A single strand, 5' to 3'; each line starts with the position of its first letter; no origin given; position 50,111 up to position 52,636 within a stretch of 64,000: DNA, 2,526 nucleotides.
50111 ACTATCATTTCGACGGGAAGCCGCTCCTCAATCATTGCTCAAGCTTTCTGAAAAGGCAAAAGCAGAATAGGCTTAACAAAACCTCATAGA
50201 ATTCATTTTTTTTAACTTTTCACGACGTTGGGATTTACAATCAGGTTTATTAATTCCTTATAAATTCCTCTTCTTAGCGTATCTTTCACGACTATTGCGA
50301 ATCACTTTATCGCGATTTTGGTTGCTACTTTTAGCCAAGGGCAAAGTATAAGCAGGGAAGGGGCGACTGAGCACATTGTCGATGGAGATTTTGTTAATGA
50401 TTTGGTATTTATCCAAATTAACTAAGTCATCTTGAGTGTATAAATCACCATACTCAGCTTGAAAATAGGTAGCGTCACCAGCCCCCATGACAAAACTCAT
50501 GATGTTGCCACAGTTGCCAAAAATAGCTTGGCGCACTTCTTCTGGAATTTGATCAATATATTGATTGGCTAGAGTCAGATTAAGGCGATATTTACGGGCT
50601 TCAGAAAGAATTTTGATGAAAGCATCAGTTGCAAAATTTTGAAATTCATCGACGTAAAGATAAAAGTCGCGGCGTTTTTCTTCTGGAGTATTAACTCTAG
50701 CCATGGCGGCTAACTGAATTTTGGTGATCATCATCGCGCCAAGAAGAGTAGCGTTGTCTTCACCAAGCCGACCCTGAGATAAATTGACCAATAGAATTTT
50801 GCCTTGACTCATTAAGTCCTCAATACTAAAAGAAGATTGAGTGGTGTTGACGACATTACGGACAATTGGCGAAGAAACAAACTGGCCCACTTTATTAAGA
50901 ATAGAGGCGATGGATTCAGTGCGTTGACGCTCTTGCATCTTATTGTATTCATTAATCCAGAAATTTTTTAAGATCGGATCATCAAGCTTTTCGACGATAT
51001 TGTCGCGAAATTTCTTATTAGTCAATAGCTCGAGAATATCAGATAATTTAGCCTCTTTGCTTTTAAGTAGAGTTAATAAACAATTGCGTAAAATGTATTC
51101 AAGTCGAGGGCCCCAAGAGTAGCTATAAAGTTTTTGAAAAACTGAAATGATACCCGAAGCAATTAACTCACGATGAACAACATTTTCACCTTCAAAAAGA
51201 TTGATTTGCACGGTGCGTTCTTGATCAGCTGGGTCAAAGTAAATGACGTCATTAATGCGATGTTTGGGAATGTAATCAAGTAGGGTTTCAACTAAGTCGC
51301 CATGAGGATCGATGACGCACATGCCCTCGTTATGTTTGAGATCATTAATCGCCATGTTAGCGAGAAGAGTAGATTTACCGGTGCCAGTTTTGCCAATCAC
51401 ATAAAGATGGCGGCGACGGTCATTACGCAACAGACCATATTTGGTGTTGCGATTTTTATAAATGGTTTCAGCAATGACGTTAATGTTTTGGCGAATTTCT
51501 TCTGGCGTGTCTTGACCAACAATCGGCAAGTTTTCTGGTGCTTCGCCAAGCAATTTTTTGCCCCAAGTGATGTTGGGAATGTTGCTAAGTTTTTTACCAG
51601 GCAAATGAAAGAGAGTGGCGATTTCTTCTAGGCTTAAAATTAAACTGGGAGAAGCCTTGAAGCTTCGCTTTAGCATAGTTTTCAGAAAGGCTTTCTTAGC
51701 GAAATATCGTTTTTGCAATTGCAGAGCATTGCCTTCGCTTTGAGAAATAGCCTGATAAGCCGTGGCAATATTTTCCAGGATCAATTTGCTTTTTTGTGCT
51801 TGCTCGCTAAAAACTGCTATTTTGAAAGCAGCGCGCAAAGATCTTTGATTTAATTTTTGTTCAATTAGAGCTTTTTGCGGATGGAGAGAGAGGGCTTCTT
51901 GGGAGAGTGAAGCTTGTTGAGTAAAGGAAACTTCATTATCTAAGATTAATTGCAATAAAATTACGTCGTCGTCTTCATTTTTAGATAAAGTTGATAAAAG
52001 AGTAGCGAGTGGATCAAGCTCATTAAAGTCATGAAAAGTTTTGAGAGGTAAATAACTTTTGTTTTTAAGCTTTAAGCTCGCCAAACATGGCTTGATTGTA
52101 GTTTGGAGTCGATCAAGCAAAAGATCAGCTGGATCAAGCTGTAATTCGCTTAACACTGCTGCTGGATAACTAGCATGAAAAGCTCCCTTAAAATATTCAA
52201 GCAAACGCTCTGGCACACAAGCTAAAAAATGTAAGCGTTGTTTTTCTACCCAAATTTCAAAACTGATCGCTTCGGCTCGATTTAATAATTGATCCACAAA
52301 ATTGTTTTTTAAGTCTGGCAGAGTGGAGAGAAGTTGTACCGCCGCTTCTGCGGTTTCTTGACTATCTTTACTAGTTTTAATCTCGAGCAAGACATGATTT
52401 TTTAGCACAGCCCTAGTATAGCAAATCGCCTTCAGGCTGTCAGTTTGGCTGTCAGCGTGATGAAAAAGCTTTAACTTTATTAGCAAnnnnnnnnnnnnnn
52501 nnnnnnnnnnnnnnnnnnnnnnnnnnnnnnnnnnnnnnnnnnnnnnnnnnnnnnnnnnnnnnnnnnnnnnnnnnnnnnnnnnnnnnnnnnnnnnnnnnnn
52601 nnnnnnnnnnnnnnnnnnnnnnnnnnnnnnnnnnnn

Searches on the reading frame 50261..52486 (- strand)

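Call 10: search_protein_families(library=pfam, proteins=[window:50261-52486:-], max_evalue=0.001)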
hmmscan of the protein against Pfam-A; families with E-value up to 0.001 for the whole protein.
window:50261-52486:- (742 aa): 4 families
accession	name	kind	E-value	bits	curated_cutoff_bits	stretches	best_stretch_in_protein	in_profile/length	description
PF10412.15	TrwB_AAD_bind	-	9.1e-14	51.6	20.5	1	355-661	12-304/387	Type IV secretion-system coupling protein DNA-binding domain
PF01935.23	DUF87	-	1.6e-10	41.9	23.2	1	358-571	23-203/220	Helicase HerA, central domain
PF12696.13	TraG-D_C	-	2.6e-05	24.6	22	1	609-666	3-65/126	TraM recognition site of TraD and TraG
PF13401.12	AAA_22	-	0.00026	21.8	27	0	357-383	4-30/130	AAA domain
